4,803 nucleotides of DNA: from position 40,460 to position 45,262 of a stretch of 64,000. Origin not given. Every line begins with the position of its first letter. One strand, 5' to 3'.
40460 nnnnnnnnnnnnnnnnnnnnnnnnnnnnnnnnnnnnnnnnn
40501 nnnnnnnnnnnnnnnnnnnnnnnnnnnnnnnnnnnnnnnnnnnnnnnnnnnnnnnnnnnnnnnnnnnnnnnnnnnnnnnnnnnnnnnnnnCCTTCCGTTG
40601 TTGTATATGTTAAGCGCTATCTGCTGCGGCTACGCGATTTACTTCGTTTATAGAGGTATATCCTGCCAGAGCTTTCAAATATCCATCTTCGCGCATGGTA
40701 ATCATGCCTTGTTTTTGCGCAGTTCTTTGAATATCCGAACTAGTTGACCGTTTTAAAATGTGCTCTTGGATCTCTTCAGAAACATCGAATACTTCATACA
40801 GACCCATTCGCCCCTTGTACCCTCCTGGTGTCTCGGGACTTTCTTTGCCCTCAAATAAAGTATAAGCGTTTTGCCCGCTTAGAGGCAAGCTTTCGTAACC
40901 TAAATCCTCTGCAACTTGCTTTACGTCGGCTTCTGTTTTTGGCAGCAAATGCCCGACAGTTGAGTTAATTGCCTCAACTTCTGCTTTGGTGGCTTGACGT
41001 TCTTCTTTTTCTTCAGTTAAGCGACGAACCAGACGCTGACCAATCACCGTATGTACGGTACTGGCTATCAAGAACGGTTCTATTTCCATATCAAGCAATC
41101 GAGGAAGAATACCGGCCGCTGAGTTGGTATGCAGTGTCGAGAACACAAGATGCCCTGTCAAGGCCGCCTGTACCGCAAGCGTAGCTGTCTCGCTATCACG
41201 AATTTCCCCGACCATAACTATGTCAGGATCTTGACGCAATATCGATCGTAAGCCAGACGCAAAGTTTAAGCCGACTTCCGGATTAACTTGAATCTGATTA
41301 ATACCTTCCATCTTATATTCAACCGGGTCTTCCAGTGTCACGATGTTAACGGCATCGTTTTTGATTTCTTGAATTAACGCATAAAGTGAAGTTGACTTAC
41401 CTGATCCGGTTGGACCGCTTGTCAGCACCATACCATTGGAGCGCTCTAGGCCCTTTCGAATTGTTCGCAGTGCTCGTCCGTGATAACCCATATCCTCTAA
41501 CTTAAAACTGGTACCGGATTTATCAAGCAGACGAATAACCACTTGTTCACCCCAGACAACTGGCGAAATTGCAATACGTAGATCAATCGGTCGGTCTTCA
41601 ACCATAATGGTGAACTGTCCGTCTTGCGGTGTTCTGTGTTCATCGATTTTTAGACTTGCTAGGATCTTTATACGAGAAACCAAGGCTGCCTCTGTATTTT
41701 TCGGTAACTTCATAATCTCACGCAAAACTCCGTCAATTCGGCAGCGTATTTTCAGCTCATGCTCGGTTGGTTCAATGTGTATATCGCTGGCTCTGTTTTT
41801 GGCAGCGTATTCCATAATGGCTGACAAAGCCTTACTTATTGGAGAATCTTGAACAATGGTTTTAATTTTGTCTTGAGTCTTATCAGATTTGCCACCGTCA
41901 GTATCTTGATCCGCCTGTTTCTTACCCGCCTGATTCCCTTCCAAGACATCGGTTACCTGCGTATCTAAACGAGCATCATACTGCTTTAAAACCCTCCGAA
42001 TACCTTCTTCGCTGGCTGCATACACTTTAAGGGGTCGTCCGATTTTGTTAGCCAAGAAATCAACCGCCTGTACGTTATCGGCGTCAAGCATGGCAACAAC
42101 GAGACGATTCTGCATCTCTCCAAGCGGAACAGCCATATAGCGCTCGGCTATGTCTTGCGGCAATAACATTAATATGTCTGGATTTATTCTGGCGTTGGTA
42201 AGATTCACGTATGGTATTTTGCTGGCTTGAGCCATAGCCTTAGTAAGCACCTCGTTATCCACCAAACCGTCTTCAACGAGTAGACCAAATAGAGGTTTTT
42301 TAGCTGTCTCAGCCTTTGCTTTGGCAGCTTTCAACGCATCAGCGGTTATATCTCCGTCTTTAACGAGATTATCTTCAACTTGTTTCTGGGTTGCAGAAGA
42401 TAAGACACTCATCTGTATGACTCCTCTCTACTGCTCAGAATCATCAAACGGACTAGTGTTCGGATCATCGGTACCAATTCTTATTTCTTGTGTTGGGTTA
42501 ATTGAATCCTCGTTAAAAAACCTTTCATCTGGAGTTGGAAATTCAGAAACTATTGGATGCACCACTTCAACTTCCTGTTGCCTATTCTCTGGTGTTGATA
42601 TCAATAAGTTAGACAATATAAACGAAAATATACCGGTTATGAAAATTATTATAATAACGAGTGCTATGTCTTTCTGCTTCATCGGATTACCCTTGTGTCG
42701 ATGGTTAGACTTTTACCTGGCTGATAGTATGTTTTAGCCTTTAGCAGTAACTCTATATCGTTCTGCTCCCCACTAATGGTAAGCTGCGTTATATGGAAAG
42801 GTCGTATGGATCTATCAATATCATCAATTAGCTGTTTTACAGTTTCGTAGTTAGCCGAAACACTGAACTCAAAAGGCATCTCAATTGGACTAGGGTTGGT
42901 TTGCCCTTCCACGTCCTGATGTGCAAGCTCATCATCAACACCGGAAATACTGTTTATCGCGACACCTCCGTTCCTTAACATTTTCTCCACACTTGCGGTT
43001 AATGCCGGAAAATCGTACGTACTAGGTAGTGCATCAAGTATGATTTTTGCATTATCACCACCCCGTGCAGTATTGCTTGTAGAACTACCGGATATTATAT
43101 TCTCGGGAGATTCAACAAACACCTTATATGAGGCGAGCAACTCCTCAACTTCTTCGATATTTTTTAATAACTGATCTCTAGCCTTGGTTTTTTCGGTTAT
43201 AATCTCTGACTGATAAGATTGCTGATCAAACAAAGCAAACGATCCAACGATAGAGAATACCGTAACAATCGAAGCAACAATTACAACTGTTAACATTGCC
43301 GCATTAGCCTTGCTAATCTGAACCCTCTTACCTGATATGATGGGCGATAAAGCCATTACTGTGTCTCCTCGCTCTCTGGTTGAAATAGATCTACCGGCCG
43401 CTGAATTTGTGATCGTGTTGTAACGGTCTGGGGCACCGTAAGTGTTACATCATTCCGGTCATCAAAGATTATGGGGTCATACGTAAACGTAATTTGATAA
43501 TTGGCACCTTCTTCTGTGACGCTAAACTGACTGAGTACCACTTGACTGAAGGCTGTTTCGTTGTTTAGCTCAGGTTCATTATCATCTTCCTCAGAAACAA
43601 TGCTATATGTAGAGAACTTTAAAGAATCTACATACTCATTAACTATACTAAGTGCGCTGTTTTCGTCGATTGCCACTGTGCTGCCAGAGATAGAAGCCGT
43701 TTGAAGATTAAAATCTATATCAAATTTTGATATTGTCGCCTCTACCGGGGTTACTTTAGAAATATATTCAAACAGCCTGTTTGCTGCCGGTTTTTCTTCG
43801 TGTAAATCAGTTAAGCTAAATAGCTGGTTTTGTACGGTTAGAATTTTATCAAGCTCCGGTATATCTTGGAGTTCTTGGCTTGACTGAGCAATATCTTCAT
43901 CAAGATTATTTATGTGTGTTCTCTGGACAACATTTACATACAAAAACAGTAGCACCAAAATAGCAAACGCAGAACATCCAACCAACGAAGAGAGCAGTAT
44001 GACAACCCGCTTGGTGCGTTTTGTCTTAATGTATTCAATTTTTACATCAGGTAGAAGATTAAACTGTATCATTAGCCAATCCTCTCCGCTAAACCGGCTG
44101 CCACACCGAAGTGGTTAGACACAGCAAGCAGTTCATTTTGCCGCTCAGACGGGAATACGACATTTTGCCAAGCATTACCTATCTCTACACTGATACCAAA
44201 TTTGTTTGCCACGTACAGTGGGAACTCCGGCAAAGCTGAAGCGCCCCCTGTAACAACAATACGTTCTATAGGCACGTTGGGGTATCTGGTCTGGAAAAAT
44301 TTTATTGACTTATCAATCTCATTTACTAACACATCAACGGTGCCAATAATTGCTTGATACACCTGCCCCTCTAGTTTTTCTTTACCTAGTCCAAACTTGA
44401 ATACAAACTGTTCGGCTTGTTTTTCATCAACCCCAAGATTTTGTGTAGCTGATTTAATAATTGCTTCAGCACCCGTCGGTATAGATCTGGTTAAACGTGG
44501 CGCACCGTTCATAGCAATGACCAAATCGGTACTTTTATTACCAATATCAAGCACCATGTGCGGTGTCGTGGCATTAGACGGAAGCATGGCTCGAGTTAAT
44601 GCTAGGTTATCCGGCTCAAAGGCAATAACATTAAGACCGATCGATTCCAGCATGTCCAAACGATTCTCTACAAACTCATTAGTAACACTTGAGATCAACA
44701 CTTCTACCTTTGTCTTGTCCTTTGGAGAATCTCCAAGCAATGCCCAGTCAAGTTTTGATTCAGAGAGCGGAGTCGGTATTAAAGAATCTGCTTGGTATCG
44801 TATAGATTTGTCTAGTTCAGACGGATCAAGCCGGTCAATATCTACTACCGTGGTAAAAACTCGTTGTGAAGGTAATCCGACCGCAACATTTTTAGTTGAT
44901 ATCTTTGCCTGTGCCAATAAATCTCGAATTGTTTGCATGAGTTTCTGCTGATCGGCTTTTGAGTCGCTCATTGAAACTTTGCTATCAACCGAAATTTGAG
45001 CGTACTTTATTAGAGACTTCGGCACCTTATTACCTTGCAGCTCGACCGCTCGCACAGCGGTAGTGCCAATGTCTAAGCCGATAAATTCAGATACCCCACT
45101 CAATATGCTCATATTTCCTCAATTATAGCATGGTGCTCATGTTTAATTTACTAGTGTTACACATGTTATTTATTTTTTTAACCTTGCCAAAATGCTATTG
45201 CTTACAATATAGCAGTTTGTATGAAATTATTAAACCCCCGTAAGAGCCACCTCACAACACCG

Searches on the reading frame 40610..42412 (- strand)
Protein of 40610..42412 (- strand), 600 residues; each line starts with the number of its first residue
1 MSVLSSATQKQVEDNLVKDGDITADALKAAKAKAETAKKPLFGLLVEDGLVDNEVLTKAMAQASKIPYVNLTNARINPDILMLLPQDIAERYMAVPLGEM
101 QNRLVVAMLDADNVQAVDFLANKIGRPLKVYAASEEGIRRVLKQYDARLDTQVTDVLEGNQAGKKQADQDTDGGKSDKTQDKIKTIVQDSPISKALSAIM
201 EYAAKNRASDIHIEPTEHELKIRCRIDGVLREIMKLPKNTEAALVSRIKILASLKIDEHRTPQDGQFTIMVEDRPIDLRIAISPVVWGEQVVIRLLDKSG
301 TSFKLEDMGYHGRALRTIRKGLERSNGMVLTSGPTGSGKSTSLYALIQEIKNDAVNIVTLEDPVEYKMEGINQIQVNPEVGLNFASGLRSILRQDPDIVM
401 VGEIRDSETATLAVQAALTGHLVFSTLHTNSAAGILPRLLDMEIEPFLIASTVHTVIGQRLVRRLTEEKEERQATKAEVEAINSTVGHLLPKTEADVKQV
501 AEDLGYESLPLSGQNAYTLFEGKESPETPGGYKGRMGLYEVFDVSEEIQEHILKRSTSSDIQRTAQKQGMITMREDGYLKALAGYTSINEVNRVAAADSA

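Call 75: search_protein_families(library=pfam, proteins=[window:40610-42412:-], max_evalue=0.0001)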
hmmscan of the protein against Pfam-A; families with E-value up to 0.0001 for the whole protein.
window:40610-42412:- (600 aa): 2 families
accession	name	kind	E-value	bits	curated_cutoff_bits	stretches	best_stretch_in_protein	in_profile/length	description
PF00437.27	T2SSE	-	6e-121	404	24.9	1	188-593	4-370/370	Type II/IV secretion system protein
PF05157.20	MshEN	-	4.7e-15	55.8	23.1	1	65-148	2-86/90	MshEN domain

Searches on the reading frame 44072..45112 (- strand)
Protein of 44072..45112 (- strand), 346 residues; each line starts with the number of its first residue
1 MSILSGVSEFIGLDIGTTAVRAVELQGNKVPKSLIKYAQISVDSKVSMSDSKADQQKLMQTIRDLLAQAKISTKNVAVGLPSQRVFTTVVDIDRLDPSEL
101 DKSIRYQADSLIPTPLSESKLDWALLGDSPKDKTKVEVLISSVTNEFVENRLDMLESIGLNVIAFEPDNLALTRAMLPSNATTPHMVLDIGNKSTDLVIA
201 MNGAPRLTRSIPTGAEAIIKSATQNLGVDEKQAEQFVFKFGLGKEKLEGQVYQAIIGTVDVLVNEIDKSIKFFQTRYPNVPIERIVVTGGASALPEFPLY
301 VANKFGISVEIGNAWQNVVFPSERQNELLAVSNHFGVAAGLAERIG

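Call 75: search_protein_families(library=pfam, proteins=[window:44072-45112:-], max_evalue=0.0001)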
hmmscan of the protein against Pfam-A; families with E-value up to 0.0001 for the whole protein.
window:44072-45112:- (346 aa): 5 families
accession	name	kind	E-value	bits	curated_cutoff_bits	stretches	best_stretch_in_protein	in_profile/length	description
PF11104.14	PilM_2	-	8.4e-43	147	27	1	12-344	1-338/340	Type IV pilus assembly protein PilM;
PF14450.12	FtsA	-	2.1e-12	47.9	31.8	1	186-315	1-113/127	Cell division protein FtsA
PF25216.1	Volactin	-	8.2e-11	42.4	35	1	189-305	172-291/321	Volactin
PF00370.27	FGGY_N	-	2.3e-06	27.8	28.8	1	11-93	3-88/245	FGGY family of carbohydrate kinases, N-terminal domain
PF06723.19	MreB_Mbl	-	3.3e-05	23.3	27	0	165-239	127-207/327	MreB/Mbl protein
